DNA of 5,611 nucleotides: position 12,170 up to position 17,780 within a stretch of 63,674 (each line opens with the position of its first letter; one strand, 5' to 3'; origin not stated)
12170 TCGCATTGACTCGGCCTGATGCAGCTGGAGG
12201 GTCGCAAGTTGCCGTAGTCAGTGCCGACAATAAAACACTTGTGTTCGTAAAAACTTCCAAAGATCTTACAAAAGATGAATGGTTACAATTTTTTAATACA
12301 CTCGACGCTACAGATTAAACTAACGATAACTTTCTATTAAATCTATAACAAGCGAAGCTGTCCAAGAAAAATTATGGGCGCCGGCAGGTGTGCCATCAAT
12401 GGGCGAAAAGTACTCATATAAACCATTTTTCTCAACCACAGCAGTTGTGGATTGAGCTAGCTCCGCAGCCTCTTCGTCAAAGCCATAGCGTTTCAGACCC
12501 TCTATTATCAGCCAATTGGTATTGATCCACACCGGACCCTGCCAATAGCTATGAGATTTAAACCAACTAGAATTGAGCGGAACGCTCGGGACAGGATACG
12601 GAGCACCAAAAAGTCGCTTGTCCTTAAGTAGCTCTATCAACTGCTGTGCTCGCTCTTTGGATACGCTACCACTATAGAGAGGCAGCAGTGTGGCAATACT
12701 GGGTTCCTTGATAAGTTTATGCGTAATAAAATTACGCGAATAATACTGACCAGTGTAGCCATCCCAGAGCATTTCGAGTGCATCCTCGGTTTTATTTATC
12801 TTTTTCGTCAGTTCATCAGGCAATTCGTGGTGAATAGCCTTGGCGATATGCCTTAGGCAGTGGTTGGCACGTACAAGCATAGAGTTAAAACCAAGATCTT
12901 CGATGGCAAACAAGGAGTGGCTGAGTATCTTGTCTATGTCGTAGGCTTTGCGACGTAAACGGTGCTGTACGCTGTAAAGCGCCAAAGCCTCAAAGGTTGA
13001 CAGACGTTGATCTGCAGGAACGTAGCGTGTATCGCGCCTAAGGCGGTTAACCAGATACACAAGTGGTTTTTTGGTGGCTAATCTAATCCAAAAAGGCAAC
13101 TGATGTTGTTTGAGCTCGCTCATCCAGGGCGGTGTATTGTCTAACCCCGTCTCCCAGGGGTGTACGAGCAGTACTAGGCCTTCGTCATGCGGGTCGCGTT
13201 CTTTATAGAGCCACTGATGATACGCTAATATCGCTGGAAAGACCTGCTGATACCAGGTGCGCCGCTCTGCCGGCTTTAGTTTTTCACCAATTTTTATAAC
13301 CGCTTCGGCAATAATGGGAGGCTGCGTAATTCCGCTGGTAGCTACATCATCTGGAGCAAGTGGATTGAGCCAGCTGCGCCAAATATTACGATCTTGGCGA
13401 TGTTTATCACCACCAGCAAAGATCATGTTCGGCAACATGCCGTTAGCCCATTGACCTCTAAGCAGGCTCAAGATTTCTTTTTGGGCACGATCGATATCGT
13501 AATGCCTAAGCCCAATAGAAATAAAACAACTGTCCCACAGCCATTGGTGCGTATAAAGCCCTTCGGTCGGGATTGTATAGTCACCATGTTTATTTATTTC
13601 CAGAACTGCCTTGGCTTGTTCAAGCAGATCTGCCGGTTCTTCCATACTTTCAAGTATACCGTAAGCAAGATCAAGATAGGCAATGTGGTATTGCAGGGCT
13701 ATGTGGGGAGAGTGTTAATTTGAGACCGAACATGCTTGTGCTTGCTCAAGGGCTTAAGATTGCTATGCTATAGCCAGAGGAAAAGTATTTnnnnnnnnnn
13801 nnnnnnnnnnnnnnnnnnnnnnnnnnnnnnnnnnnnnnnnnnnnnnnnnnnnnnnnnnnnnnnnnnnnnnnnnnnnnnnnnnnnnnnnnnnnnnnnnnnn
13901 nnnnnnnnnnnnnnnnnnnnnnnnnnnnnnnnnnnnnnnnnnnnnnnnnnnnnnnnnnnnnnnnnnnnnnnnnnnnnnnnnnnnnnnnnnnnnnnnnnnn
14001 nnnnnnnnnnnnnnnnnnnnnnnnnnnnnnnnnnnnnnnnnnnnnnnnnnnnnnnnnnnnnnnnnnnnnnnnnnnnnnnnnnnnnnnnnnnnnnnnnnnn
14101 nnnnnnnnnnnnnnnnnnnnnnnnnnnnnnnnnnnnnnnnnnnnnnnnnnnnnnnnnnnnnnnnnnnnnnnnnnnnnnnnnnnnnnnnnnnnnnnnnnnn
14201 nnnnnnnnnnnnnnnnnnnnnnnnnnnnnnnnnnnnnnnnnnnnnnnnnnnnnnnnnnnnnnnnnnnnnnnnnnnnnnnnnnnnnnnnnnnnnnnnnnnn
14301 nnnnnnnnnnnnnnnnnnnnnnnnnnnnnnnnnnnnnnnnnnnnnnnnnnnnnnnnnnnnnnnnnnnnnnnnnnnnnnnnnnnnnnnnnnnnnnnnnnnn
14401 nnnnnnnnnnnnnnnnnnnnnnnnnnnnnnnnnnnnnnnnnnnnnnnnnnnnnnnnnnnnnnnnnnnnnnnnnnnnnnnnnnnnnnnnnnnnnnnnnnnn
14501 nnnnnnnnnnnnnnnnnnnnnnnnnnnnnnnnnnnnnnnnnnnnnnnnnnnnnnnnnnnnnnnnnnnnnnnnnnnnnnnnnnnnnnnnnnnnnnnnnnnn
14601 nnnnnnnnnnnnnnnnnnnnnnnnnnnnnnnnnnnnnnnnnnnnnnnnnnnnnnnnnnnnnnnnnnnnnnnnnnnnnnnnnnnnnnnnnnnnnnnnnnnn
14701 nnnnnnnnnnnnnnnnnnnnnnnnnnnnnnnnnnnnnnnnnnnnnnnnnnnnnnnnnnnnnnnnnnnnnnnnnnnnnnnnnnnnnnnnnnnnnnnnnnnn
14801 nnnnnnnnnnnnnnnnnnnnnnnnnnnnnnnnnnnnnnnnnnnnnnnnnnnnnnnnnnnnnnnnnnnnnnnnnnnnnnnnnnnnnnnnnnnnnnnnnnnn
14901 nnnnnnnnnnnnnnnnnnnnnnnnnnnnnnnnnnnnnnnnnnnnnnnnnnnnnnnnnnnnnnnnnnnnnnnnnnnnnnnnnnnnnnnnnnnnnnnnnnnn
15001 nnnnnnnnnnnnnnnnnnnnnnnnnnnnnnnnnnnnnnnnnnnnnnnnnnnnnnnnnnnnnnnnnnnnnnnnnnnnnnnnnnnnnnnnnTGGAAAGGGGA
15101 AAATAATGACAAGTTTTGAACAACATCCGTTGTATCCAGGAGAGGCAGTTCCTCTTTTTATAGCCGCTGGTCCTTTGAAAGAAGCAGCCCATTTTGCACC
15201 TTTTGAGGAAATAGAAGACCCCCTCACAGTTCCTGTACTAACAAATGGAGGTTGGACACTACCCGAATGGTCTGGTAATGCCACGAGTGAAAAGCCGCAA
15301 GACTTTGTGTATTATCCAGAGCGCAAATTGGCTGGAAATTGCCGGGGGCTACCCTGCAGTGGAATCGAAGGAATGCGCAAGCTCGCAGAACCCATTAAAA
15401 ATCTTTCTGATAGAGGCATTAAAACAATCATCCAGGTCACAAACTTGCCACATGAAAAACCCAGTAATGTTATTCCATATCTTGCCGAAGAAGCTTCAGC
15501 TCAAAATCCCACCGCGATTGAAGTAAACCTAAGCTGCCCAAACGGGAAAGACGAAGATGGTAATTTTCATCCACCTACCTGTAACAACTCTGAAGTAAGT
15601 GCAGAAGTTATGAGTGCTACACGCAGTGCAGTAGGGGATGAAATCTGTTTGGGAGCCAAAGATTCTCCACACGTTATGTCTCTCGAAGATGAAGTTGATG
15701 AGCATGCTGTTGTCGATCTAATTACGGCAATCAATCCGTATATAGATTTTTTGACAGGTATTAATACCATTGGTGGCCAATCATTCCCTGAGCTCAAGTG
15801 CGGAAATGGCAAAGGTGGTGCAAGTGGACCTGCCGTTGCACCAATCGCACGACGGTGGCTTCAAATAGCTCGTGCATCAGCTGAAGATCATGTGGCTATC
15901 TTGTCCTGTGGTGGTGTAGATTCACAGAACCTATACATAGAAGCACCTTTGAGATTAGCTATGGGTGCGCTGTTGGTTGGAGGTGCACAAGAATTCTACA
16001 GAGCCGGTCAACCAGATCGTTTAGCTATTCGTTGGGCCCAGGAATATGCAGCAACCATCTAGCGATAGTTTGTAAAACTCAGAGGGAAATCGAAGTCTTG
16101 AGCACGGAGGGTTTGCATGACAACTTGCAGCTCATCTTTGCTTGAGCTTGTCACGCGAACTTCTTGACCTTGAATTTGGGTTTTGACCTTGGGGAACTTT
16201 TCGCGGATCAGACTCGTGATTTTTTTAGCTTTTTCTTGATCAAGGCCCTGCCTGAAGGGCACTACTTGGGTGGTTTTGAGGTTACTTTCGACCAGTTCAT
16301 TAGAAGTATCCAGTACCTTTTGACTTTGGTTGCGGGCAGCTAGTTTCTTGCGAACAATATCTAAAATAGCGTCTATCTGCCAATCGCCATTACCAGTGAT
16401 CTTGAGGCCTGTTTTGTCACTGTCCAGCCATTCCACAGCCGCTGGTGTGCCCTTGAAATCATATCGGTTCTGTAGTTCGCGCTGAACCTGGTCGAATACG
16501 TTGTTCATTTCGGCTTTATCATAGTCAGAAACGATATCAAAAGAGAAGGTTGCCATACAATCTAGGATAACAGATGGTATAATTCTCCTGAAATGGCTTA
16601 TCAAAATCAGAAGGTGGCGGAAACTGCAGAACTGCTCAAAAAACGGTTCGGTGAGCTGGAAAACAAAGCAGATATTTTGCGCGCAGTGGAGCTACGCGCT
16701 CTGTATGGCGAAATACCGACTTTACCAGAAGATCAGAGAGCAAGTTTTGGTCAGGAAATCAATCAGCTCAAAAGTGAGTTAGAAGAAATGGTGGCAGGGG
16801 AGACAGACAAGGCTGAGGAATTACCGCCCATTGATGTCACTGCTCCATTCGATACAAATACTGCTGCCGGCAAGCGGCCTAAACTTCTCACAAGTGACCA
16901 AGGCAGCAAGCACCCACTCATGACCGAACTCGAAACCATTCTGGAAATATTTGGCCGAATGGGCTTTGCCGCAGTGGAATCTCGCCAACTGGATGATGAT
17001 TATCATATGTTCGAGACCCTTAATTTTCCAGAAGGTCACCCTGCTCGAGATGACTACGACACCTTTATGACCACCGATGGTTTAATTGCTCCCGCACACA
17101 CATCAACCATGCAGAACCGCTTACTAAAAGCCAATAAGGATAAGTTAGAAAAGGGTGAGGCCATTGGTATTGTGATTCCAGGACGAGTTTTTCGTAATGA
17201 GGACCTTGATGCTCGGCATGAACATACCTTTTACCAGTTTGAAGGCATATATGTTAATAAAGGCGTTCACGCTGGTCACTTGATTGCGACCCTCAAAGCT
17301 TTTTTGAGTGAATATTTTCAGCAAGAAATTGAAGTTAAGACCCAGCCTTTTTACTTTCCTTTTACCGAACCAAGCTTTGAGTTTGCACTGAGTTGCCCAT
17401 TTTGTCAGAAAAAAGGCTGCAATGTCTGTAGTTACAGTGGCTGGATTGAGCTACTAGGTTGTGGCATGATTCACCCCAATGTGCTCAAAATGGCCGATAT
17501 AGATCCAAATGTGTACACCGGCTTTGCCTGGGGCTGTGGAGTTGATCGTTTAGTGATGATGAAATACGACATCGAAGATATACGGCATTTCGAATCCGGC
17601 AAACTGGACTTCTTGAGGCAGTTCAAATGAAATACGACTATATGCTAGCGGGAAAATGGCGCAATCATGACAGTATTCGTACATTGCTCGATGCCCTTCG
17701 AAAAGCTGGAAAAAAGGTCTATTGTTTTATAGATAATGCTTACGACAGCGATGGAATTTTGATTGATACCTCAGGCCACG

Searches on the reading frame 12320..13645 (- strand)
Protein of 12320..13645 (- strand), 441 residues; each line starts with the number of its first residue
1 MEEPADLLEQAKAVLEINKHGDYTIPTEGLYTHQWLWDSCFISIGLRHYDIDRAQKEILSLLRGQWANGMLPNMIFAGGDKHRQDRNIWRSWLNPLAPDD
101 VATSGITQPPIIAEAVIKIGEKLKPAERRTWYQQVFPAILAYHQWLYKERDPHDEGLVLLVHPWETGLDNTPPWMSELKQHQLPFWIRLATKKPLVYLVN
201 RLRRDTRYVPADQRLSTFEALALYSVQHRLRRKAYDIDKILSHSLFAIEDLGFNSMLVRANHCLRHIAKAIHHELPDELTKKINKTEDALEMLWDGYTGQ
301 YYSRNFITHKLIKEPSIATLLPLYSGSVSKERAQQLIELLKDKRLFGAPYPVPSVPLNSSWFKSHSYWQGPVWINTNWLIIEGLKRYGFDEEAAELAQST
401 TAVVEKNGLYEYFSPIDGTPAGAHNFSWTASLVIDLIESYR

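Call 86: search_protein_families(library=pfam, proteins=[window:12320-13645:-], max_evalue=0.00001)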
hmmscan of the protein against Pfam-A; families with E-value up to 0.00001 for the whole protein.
window:12320-13645:- (441 aa): 3 families
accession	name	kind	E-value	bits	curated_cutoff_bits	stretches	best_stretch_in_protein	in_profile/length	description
PF22422.2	MGH1-like_GH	-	1.6e-89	301.4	27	1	31-429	1-356/356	Mannosylglycerate hydrolase MGH1-like glycoside hydrolase domain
PF01204.24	Trehalase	-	1e-12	48.1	21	1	108-400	180-458/512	Trehalase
PF03200.22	Glyco_hydro_63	-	2.3e-11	43.6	22.4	1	312-433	343-487/492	Glycosyl hydrolase family 63 C-terminal domain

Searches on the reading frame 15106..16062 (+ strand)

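Call 87: search_protein_families(library=pfam, proteins=[window:15106-16062:+], max_evalue=0.00001)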
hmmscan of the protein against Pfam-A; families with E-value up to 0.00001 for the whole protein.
window:15106-16062:+ (318 aa): 1 family
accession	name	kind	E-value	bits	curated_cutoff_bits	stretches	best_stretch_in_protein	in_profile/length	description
PF01180.27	DHO_dh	-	3.2e-11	43.4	27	1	48-279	43-257/291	Dihydroorotate dehydrogenase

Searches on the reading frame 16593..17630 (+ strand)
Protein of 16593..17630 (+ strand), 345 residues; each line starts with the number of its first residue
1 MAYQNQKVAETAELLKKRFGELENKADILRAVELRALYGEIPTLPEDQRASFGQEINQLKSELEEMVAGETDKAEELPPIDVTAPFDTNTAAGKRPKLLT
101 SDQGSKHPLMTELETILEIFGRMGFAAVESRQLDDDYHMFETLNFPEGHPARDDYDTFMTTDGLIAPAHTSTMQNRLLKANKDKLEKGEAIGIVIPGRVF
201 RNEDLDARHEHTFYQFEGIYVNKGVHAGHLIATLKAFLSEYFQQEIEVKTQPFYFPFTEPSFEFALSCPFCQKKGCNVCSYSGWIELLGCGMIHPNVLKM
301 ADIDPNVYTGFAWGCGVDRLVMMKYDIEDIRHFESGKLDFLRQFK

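Call 12: search_protein_families(library=pfam, proteins=[window:16593-17630:+], max_evalue=0.01)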
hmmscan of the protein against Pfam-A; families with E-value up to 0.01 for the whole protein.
window:16593-17630:+ (345 aa): 3 families
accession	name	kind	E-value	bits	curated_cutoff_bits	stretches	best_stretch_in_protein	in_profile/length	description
PF01409.25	tRNA-synt_2d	-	8.5e-74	248.6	19.8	1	102-344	12-246/246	tRNA synthetases class II core domain (F)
PF02912.23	Phe_tRNA-synt_N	-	4.2e-06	27.1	22.3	1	33-73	19-59/69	Aminoacyl tRNA synthetase class II, N-terminal domain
PF00152.25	tRNA-synt_2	-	0.00015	21.3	25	0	197-248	98-147/308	tRNA synthetases class II (D, K and N)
